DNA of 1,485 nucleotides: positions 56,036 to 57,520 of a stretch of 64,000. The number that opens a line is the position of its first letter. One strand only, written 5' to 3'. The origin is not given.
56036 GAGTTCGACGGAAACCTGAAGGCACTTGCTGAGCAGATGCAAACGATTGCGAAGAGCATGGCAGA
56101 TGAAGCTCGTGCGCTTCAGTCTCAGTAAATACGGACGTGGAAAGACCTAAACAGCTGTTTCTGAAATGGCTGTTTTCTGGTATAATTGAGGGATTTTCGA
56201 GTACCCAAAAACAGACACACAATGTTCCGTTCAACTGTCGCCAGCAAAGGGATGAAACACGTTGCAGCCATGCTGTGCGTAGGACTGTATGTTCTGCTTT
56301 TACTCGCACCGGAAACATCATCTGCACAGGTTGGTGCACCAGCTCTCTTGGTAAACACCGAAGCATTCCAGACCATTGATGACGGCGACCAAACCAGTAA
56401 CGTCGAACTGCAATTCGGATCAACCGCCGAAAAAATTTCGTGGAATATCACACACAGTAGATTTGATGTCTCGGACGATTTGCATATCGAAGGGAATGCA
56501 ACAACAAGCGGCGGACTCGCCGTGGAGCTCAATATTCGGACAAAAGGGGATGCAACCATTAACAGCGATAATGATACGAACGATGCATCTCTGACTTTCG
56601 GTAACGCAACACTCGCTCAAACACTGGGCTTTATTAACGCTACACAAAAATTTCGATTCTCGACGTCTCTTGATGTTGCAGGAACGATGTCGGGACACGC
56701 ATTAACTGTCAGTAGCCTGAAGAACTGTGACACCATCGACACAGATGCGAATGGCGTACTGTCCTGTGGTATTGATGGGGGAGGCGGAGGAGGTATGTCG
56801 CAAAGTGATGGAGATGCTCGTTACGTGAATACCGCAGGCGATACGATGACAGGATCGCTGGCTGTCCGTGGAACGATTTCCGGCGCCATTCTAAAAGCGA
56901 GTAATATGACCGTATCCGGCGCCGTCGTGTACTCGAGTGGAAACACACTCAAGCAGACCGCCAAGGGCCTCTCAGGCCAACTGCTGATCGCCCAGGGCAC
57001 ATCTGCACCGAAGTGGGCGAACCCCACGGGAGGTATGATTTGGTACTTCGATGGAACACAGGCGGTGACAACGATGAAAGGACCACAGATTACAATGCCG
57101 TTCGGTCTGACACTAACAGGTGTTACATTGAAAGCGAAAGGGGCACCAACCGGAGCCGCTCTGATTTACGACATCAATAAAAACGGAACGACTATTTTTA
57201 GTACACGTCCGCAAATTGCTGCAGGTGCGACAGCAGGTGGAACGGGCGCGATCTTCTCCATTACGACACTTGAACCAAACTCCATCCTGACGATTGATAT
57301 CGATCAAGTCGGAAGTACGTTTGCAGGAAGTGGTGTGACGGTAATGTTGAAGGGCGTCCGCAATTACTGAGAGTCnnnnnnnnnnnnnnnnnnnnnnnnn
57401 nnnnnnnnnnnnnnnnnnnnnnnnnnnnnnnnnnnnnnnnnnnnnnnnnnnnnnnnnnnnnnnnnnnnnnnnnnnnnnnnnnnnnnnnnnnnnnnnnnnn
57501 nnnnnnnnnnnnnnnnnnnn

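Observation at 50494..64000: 13.5 kb surface-structure locus: three fibre-like paralogs, an SLH anchor protein, an M23 hydrolase, a 1945 aa NHL propeller array and a TPR protein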

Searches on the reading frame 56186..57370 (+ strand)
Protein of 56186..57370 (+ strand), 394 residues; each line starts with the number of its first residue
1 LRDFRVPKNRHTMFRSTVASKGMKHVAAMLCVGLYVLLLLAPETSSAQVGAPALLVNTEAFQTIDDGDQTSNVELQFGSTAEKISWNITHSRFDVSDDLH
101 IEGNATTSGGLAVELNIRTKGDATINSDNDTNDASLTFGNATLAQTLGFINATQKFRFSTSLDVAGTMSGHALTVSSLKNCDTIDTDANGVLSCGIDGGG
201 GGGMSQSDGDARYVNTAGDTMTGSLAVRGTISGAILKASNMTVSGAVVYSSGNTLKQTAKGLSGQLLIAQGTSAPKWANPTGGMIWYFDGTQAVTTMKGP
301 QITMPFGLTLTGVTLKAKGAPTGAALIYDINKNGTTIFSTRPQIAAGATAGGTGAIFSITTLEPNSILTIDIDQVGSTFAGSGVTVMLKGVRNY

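Call 4: search_protein_families(library=pfam, proteins=[window:56186-57370:+], max_evalue=0.01)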
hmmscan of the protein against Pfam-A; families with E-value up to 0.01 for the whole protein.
window:56186-57370:+ (394 aa): 0 families

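Call 5: search_protein_families(library=ncbifam, proteins=[window:56186-57370:+], max_evalue=0.01)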
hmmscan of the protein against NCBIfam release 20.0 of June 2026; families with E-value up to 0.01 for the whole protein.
window:56186-57370:+ (394 aa): 0 families

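Call 14: search_protein_families(library=phrogs, proteins=[window:56186-57370:+], max_evalue=0.01)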
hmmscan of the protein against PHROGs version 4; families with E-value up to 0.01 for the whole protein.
window:56186-57370:+ (394 aa): 2 families
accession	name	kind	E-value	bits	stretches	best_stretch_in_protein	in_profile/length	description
phrog_27064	-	unknown function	6.5e-06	26.8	1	308-387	162-245/249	-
phrog_18671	-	unknown function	0.0023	18.9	1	203-238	67-102/197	-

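Call 58: find_homologous_proteins(query=window:56186-57370:+)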
Query window:56186-57370:+ (394 aa): 138 proteins with E <= 0.001 among 8000 candidates; the best 120 are listed.
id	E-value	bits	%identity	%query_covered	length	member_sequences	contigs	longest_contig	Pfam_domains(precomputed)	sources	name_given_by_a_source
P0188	1.0e-240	816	100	97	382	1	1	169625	-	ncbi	-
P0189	7.7e-189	645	77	99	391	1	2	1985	-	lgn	-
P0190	4.9e-177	606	82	87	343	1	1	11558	-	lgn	-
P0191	9.8e-166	569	69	95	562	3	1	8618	PF13518.13,PF13565.13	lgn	-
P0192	3.6e-165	567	70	96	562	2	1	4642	PF13518.13,PF13565.13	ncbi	-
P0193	1.7e-158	545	69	94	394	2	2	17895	-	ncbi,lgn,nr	ncbi:hypothetical protein KBD71_02620 [Candidatus Woesebacteria bacterium]|nr:hypothetical protein [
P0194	7.6e-150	517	71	86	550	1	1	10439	PF13518.13,PF13565.13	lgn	-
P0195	1.4e-148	513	64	95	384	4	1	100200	-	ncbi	-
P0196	1.7e-148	513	64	95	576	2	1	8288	PF01527.27,PF13518.13,PF13565.13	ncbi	-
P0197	1.9e-146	506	69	87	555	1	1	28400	PF13565.13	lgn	-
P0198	2.3e-145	502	65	93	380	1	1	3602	-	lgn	-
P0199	7.9e-145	500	68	87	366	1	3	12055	-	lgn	-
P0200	1.3e-144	500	66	87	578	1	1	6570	PF13518.13,PF13565.13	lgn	-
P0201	4.4e-144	498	65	92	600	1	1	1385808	PF13565.13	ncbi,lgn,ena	-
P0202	4.4e-143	495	67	87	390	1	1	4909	-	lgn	-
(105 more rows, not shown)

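Call 72: search_solved_structures(query=window:56186-57370:+, max_evalue=1)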
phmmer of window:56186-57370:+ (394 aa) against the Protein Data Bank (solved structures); distinct sequences matched with E-value up to 1: 1.
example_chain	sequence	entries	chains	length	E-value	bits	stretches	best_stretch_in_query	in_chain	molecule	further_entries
9hfm_8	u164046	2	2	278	0.61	12.2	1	27-99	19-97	Translation initiation factor IF-3, mitochondrial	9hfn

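Call 74: search_dna_similar(query=window:56186-57370:+, collection=phages, mode=protein, max_evalue=0.001, max_rows=10)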
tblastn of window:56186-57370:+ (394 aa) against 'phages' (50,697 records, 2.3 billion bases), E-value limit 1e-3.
Records with a match: 3; places in all: 3; records where one place covers at least 80% of the query: 0.
Best place of each record, by identity: <60% 3.
By first word of the organism name: Synechococcus 2; Rhodobacteraceae 1.
By host as written in the record: Synechococcus sp. LC16 2; - 1.
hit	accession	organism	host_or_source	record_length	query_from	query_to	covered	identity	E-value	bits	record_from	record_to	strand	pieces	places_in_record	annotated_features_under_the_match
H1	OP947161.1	Rhodobacteraceae phage LS06-2018-MD05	-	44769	302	393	23%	46.3%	2e-11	72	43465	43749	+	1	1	virion structural protein | hypothetical protein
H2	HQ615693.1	Synechococcus phage S-CRM01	Synechococcus sp. LC16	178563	304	392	23%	37.2%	1e-4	50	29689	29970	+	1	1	collagen triple helix repeat domain protein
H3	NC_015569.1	Synechococcus phage S-CRM01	Synechococcus sp. LC16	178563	304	392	23%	37.2%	1e-4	50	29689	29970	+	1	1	tail fiber protein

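Call 77: get_annotated_region(hit=H3, flank=3000)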
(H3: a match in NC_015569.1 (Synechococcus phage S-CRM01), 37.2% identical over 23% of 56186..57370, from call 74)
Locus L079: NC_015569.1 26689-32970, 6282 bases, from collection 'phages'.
description: Synechococcus phage S-CRM01, complete genome.
organism: Synechococcus phage S-CRM01 (NCBI taxid 1026955)
taxonomy: Viruses; Duplodnaviria; Heunggongvirae; Uroviricota; Caudoviricetes; Kyanoviridae
host: Synechococcus sp. LC16; source: Copco Reservoir, Klamath River; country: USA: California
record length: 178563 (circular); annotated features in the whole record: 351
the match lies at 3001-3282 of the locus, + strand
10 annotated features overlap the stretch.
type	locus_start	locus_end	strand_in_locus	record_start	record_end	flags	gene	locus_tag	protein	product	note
CDS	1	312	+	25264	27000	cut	-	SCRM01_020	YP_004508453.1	tail fiber protein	collagen triple helix repeat protein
CDS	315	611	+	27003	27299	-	-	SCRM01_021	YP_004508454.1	hypothetical protein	g21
CDS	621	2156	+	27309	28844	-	-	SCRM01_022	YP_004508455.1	hypothetical protein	g22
CDS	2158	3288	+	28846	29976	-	-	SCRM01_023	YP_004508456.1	tail fiber protein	collagen triple helix repeat domain protein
CDS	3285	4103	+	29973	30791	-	-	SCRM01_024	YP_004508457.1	hypothetical protein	g24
CDS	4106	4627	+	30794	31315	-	-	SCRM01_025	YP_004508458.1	hypothetical protein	g25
CDS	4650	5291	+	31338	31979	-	-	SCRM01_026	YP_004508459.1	hypothetical protein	g26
CDS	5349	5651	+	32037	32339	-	-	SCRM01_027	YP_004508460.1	hypothetical protein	g27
CDS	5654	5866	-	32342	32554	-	-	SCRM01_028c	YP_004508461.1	hypothetical protein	g28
CDS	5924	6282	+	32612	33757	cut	gp13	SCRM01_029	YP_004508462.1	neck protein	g29; T4-like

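Call 78: get_annotated_region(hit=H1, flank=3000)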
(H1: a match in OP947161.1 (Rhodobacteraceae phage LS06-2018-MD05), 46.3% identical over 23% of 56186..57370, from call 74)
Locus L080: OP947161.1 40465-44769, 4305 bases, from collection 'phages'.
description: Rhodobacteraceae phage LS06-2018-MD05, complete genome.
organism: Rhodobacteraceae phage LS06-2018-MD05 (NCBI taxid 3003838)
taxonomy: Viruses; Duplodnaviria; Heunggongvirae; Uroviricota; Caudoviricetes
host: -; source: -; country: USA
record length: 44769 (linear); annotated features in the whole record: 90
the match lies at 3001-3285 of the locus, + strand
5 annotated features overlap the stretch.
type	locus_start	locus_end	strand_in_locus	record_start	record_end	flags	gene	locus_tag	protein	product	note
CDS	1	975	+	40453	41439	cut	-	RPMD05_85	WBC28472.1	hypothetical protein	-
CDS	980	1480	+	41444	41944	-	-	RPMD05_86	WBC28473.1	hypothetical protein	-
CDS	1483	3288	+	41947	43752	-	-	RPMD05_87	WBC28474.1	virion structural protein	-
CDS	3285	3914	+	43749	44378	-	-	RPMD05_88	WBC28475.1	hypothetical protein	Fibrobacter succinogenes major domain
CDS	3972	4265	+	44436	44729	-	-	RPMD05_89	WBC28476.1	hypothetical protein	-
